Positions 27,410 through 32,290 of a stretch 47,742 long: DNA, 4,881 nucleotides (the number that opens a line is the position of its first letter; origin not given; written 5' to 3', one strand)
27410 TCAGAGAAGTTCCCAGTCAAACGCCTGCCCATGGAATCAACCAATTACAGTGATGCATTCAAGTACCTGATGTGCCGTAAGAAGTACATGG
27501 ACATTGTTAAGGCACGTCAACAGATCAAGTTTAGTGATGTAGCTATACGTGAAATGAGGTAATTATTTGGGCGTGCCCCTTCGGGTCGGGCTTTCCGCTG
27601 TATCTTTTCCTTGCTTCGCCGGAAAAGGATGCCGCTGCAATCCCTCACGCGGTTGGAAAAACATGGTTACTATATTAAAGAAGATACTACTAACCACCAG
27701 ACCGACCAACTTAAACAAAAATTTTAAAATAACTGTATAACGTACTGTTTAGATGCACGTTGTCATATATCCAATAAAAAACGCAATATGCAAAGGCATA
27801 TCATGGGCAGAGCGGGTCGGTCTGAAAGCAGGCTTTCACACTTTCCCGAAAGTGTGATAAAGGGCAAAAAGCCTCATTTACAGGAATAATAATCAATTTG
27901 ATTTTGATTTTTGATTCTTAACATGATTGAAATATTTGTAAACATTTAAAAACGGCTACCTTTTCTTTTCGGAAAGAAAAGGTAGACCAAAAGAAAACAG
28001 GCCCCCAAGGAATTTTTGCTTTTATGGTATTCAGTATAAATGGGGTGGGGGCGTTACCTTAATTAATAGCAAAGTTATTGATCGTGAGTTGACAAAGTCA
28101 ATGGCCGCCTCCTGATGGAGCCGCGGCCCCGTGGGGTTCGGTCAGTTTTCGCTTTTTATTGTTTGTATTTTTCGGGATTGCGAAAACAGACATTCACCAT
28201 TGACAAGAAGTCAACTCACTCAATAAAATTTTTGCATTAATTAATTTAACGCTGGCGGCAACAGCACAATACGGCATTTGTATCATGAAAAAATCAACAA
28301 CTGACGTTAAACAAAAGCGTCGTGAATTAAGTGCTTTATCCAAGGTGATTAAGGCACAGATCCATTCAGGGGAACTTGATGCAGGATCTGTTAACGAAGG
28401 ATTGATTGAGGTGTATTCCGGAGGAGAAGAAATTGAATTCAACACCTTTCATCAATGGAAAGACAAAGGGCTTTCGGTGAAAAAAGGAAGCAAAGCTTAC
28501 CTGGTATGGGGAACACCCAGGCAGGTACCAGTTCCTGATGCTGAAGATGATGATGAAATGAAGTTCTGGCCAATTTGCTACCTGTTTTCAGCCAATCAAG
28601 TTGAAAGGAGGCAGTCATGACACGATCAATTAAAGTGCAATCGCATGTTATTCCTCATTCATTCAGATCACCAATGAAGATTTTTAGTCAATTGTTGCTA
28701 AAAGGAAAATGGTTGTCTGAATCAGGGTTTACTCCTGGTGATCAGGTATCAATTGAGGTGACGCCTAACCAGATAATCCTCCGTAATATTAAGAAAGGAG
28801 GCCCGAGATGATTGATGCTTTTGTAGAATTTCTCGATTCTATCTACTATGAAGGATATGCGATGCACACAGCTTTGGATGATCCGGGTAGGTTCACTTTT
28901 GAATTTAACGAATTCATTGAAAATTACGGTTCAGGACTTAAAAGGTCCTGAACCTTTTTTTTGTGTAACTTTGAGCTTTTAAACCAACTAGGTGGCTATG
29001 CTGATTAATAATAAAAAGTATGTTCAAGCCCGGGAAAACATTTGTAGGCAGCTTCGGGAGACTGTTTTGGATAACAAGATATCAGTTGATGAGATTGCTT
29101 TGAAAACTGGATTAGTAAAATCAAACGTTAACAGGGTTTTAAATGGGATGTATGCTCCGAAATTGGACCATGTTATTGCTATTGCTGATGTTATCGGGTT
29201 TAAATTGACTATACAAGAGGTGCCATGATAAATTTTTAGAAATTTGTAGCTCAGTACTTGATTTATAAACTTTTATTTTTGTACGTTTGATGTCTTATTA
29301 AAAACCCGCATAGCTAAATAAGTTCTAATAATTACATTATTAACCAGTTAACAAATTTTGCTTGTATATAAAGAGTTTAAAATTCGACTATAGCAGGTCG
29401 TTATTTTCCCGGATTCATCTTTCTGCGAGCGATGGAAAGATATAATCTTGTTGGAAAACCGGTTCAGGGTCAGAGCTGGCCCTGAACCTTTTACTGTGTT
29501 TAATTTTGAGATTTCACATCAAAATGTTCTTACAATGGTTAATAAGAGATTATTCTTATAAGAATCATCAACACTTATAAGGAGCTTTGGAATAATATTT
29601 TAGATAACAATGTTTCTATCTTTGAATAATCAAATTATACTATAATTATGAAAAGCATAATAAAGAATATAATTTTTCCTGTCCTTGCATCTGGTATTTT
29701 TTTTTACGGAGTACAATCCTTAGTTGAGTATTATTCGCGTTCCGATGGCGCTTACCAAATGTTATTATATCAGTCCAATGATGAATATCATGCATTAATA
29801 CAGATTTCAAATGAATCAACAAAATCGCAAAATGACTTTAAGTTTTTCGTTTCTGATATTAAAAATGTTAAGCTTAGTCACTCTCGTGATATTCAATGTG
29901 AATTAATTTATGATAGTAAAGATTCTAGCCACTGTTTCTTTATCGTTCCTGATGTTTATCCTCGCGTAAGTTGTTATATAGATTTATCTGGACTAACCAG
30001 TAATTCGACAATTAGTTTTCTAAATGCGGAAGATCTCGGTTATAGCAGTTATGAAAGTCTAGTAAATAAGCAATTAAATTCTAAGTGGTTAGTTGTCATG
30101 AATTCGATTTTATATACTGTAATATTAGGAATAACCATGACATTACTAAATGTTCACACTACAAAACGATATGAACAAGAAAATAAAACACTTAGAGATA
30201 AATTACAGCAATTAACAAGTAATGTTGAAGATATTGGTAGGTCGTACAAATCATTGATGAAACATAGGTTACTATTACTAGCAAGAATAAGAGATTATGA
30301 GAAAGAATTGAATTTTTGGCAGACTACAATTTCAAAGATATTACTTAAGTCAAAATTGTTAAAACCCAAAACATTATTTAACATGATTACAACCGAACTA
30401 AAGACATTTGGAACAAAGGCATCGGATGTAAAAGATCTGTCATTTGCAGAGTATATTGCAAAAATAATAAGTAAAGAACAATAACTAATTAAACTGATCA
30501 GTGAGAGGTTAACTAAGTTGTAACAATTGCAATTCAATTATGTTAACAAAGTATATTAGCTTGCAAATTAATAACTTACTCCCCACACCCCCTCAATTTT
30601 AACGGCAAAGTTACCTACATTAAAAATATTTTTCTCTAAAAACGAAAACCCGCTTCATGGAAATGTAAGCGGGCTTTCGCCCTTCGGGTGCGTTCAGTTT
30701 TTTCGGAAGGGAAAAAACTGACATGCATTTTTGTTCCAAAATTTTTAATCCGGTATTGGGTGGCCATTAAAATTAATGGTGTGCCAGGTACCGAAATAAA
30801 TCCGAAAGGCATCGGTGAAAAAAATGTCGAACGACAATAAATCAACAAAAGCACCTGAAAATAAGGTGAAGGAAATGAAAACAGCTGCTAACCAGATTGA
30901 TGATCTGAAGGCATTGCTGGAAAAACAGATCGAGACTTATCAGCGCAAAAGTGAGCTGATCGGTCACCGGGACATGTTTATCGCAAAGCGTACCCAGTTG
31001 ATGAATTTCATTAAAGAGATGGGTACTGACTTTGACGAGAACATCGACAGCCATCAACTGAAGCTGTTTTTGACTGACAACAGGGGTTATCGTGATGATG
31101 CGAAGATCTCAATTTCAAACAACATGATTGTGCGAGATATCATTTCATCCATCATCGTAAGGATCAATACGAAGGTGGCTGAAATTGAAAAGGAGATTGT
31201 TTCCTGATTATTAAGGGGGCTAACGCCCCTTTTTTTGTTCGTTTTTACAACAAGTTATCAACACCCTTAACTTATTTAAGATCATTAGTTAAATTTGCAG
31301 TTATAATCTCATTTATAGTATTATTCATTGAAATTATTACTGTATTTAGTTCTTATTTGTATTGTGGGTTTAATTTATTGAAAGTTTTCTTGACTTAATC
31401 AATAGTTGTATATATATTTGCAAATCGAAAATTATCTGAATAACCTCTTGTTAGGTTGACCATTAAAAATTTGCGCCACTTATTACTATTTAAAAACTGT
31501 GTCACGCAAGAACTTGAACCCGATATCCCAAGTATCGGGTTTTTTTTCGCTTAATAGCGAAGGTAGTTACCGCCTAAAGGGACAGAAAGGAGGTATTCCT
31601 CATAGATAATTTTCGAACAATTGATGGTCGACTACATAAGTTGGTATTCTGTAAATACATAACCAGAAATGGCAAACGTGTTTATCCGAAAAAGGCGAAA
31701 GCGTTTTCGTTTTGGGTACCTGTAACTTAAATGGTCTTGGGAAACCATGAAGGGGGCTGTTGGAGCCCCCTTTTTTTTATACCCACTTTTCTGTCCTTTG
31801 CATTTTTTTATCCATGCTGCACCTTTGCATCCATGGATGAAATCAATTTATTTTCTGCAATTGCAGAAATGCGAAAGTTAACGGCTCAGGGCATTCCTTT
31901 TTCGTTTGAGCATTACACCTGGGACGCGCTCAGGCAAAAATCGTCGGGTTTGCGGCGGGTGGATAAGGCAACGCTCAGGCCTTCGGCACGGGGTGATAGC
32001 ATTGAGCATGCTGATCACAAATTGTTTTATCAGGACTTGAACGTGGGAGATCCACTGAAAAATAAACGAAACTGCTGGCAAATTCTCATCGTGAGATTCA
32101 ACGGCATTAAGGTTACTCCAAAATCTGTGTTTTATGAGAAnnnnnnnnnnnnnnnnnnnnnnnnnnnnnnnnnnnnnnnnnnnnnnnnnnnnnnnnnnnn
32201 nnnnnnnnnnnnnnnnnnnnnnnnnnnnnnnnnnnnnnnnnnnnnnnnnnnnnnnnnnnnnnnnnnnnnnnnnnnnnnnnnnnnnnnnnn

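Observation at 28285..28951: Translationally coupled three-gene operon (ArdC-N-like, SymE-like and a 47-aa acidic protein) with strong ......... ribosome-binding sites in an otherwise SD-poor genome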

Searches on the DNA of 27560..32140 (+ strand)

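Call 10: search_dna_similar(query=window:27560-32140:+, collection=phages, mode=distant, max_rows=20)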
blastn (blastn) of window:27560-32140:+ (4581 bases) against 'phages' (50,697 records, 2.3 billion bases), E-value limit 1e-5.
No match.

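Call 77: search_rna_families(source=window, start=30450, end=30850, threshold=evalue, max_evalue=5)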
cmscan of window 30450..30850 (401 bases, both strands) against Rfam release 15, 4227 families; matches with E-value up to 5: 4.
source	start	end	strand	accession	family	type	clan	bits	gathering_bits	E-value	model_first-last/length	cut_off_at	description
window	30517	30575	-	RF03266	mir-2943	Gene; miRNA;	-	19.1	76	0.48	1-71/71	no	mir-2943 microRNA precursor family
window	30780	30850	+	RF01625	ceN28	Gene; snRNA; snoRNA; CD-box;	-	17.5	70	0.49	1-70/88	3'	Caenorhabditis snoRNA ceN28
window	30508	30689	+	RF00125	IS128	Gene; sRNA;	-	16.5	80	0.47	1-209/209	no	IS128 RNA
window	30605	30678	-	RF02694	RalA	Gene; sRNA;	-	15.3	170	0.49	56-131/179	no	RalR antitoxin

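Call 78: search_rna_families(source=L007, start=3600, end=5500, threshold=evalue, max_evalue=5)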
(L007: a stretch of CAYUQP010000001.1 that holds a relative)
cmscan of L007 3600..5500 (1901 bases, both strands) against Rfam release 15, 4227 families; matches with E-value up to 5: 5.
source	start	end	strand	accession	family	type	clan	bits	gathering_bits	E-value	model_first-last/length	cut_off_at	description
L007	4901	4992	+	RF00021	Spot_42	Gene; sRNA;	-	22.7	80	0.16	1-115/115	no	Spot 42 RNA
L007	4853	4993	+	RF00514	His_leader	Cis-reg; leader;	-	20.9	49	1.5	1-126/126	no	Histidine operon leader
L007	4941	4993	+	RF02399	NsiR1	Gene; sRNA;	-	20.5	39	0.43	1-60/60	no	Nitrogen stress-induced RNA 1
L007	5099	5204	-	RF02879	MH_s10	Gene; sRNA;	-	15.9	81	4.9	1-143/143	no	Mesorhizobail RNA 10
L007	4958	5084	-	RF00625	P11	Gene;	-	13.7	70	4.6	1-139/139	no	Pseudomonas sRNA P11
